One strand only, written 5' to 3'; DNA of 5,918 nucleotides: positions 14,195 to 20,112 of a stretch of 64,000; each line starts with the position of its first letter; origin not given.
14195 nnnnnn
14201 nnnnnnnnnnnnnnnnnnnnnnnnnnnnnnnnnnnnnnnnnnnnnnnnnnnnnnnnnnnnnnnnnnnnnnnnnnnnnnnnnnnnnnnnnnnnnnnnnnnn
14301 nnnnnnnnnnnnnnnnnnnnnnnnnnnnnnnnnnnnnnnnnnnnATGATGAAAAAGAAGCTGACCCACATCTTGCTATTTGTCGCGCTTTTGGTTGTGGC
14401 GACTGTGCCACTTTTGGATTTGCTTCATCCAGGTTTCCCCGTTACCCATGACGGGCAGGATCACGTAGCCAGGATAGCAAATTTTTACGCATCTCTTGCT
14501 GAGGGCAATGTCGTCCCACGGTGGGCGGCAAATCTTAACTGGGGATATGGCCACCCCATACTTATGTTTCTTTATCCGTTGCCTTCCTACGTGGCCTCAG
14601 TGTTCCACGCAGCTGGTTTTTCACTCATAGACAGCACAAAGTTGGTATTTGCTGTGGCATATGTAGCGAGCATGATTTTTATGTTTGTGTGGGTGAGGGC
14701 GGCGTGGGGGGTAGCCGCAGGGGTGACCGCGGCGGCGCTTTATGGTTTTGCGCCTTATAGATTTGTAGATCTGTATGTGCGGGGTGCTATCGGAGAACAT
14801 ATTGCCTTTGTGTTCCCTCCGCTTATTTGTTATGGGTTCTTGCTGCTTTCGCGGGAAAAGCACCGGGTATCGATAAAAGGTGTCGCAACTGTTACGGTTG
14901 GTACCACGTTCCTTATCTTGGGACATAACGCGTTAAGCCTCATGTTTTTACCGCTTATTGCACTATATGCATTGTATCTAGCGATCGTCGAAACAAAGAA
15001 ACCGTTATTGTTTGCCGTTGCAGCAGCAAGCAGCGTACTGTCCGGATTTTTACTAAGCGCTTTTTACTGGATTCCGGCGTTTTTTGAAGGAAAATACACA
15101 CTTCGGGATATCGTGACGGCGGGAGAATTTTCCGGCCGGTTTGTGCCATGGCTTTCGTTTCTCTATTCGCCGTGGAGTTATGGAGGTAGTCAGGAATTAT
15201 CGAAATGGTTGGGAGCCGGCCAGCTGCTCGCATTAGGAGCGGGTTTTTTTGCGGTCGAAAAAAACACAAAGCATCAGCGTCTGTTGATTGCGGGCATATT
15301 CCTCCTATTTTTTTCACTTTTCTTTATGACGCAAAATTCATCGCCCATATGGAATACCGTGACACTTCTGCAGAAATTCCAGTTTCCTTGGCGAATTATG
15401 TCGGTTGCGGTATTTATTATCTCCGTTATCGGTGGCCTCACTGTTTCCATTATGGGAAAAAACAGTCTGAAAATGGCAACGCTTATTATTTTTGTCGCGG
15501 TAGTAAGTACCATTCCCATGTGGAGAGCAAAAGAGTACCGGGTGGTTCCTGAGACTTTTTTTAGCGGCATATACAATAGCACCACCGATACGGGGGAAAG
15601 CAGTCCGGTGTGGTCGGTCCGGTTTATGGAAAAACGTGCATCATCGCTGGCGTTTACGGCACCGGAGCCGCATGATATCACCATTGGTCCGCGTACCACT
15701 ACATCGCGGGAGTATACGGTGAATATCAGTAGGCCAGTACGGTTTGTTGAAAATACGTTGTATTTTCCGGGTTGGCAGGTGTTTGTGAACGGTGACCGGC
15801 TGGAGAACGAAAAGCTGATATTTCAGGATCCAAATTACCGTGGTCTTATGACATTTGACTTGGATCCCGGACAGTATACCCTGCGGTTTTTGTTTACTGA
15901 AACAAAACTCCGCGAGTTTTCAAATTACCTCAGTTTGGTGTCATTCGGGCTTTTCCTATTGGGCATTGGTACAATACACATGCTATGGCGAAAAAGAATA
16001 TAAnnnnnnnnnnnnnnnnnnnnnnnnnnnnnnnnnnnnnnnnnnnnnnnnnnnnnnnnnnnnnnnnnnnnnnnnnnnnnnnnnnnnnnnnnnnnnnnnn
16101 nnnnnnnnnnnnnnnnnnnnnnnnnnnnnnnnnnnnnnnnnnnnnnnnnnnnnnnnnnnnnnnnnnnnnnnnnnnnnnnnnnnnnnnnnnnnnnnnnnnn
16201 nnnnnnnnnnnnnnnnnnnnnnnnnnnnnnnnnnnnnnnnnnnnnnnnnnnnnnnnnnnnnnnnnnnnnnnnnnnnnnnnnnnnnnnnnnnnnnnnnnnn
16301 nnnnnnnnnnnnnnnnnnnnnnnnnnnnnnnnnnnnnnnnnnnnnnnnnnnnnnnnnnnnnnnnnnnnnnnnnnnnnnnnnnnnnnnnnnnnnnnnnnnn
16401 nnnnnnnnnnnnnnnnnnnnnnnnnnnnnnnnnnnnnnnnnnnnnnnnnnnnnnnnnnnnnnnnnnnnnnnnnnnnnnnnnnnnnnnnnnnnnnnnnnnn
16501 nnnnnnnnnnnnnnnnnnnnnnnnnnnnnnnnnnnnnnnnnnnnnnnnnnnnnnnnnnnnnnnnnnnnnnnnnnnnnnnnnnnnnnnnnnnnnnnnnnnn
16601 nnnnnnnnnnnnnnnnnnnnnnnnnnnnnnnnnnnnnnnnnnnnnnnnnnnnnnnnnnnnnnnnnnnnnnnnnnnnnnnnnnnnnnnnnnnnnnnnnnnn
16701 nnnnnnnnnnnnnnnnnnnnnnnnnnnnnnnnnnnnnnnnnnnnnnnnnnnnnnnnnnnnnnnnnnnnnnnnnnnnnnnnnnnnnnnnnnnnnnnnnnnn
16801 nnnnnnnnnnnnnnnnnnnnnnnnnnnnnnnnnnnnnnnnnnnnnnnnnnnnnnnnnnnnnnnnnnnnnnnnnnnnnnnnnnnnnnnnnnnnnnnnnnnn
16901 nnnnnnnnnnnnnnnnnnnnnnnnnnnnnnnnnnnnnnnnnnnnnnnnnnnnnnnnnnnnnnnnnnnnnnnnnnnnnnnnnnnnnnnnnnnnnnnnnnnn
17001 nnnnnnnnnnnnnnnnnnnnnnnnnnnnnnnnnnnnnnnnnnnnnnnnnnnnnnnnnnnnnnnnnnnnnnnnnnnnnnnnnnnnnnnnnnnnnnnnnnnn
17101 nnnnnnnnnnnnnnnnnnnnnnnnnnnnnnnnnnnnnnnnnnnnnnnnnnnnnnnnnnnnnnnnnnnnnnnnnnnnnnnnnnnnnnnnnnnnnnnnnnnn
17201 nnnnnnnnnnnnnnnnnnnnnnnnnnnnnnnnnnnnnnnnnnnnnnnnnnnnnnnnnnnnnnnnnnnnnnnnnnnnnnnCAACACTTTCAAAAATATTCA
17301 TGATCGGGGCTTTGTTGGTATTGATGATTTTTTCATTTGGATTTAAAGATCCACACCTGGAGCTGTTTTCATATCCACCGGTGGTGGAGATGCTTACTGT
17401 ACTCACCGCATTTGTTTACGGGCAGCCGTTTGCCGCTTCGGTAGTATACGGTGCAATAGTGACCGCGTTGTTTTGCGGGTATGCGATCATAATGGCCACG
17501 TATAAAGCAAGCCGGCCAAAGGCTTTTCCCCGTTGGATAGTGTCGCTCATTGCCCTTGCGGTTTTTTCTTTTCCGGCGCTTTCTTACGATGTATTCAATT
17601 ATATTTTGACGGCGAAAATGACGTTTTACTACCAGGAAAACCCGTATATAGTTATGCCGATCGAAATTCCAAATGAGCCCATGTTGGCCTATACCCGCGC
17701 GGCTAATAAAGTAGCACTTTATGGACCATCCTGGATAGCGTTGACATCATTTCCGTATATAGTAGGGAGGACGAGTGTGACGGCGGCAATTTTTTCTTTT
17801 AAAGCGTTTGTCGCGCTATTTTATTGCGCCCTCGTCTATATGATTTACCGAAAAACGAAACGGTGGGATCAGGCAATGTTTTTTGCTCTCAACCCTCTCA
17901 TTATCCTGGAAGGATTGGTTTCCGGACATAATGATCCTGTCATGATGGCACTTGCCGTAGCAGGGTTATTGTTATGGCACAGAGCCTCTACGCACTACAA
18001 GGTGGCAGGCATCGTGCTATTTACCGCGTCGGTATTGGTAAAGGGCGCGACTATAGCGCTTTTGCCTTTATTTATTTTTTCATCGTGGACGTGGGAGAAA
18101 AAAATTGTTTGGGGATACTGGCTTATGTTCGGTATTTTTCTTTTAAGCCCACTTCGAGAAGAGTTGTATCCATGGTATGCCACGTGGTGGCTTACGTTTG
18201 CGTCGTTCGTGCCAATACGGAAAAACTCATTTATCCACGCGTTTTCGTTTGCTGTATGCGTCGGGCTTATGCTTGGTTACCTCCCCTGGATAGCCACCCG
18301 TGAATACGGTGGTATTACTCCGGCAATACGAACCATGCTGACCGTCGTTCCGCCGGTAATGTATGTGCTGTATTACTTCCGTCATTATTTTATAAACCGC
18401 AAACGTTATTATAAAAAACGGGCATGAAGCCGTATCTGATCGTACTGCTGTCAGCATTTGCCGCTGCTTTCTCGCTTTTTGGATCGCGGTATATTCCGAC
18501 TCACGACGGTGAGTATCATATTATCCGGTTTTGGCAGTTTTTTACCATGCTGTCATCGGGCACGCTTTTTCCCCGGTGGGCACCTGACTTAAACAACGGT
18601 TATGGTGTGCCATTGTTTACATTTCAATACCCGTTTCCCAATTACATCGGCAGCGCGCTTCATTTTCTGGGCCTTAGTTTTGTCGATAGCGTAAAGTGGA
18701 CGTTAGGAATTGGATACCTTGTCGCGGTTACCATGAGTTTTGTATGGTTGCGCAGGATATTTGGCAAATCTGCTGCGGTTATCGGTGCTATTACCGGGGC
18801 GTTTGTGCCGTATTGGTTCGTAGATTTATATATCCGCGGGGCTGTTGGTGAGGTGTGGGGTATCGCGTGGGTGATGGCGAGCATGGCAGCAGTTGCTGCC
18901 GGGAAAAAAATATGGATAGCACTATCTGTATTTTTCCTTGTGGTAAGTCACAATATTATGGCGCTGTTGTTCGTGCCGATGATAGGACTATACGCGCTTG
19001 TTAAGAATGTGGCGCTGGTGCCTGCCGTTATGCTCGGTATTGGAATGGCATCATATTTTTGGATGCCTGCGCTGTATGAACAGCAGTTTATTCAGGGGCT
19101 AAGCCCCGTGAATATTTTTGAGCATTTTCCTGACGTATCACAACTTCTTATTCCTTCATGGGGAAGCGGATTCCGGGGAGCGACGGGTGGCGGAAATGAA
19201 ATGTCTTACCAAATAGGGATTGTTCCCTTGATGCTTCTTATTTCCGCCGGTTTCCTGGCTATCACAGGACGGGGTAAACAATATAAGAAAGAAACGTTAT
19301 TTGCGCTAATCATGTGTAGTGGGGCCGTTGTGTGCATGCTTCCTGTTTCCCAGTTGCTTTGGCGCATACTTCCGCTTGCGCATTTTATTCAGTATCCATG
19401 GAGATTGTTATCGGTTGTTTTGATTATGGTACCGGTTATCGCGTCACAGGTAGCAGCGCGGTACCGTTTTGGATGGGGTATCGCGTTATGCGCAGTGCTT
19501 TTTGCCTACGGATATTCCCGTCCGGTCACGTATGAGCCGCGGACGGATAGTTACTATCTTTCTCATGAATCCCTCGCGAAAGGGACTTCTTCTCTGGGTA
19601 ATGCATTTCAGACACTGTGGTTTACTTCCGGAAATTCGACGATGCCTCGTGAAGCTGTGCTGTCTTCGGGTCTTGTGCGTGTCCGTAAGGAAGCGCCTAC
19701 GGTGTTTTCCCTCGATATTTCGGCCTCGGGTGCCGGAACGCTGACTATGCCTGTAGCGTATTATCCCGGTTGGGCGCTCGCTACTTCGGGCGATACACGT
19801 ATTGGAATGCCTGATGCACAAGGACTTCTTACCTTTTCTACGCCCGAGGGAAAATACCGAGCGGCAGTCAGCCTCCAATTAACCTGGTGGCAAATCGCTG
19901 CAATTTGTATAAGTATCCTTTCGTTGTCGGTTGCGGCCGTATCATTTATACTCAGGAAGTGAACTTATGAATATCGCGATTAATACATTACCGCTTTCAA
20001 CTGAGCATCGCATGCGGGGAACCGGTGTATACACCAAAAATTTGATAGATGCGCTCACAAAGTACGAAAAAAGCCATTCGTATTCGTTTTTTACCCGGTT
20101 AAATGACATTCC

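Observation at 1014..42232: Six YfhO-like proteins share a C-terminal Y-x-PGW beta-domain; three form a distinct paralog family with an HD-x3-H / PRW-x6-GYG-x-P N-terminal signature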

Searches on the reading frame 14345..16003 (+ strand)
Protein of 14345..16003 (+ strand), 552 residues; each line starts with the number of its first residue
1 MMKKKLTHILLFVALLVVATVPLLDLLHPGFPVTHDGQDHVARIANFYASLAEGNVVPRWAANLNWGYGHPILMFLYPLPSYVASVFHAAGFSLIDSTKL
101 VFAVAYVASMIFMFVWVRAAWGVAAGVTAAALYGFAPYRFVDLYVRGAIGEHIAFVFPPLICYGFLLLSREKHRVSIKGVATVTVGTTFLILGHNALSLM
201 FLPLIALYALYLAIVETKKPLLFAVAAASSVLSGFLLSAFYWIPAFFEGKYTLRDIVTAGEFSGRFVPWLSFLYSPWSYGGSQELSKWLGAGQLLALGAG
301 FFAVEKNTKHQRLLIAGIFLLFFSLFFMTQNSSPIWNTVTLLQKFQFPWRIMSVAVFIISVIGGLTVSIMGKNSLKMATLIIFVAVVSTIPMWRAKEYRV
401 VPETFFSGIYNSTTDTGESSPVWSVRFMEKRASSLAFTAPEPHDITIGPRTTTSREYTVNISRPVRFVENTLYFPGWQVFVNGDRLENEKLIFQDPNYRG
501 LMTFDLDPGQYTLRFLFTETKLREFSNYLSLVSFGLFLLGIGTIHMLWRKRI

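Call 4: search_protein_families(library=pfam, proteins=[window:14345-16003:+], max_evalue=0.1)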
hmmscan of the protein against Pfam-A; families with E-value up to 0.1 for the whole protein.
window:14345-16003:+ (552 aa): 1 family
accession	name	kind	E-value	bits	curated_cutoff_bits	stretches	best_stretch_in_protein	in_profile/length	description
PF09586.16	YfhO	-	0.00013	21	28.5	1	98-394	92-385/835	Bacterial membrane protein YfhO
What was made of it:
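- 14345..16003 (+): Deep paralog 'C' of ORF 3248 (552 aa). THD36-x3-H-x2-R and PRW60-x6-GYG-x-P. YFPGW at bases 15761-15775. C-terminal TM anchor. Its ATG overlaps the stop of the upstream gene as ATGA. Only a sub-threshold YfhO Pfam hit (call 4).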

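Call 5: search_protein_families(library=ncbifam, proteins=[window:14345-16003:+], max_evalue=0.1)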
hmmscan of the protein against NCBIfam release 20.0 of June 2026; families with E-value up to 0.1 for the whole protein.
window:14345-16003:+ (552 aa): 0 families

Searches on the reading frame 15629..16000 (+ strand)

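Call 49: search_protein_families(library=pfam, proteins=[window:15629-16000:+], max_evalue=10)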
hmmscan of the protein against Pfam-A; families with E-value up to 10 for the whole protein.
seq(124 aa): 2 families
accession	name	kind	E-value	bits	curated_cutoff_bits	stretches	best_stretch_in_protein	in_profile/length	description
PF22598.2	CdsD_PD2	-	0.036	14.4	27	1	61-103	9-52/61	CdsD, periplasmic PD2 domain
PF12733.13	Cadherin-like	-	0.06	14.2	24.2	1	25-85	14-67/89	Cadherin-like beta sandwich domain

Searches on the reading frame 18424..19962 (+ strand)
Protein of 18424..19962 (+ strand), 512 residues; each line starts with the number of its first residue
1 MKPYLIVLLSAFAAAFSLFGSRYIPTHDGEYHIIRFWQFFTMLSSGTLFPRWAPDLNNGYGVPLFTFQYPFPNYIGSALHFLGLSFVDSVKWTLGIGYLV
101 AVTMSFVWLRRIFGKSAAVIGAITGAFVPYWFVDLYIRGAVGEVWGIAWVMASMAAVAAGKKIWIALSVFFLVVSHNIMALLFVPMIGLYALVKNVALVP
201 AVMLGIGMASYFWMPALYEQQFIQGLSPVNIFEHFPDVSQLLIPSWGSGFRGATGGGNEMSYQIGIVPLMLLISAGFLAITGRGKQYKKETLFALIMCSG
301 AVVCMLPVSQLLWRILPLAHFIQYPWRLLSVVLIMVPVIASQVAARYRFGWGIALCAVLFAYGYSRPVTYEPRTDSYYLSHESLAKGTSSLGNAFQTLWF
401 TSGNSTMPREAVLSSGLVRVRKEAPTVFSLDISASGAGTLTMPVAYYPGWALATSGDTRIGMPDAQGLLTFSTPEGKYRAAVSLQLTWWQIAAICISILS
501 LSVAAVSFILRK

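Call 4: search_protein_families(library=pfam, proteins=[window:18424-19962:+], max_evalue=0.1)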
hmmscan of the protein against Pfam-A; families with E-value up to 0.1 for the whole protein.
window:18424-19962:+ (512 aa): 0 families
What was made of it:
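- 18424..19962 (+): Deep paralog 'D' (512 aa). THD28-x3-H-x2-R and PRW52-x6-GYG-x-P. YYPGW at bases 19759-19773. C-terminal TM anchor. No Pfam hit (call 4).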

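Call 5: search_protein_families(library=ncbifam, proteins=[window:18424-19962:+], max_evalue=0.1)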
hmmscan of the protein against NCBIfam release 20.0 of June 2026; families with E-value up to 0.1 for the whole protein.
window:18424-19962:+ (512 aa): 0 families

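Call 71: find_related_loci(query=window:18424-19962:+, collection=metagenome_contigs, flank=4000)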
Query window:18424-19962:+ (512 aa) in metagenome_contigs; peptide patterns used: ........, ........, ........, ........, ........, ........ (x = any residue, [..] = any of these).
40 stretches matched a pattern, but none encodes a relative of the query by tblastn (E <= 1e-3).
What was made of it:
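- Tried and rejected: Metagenome scan for close relatives of ORF 18424: no confirmed relative (call 71).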
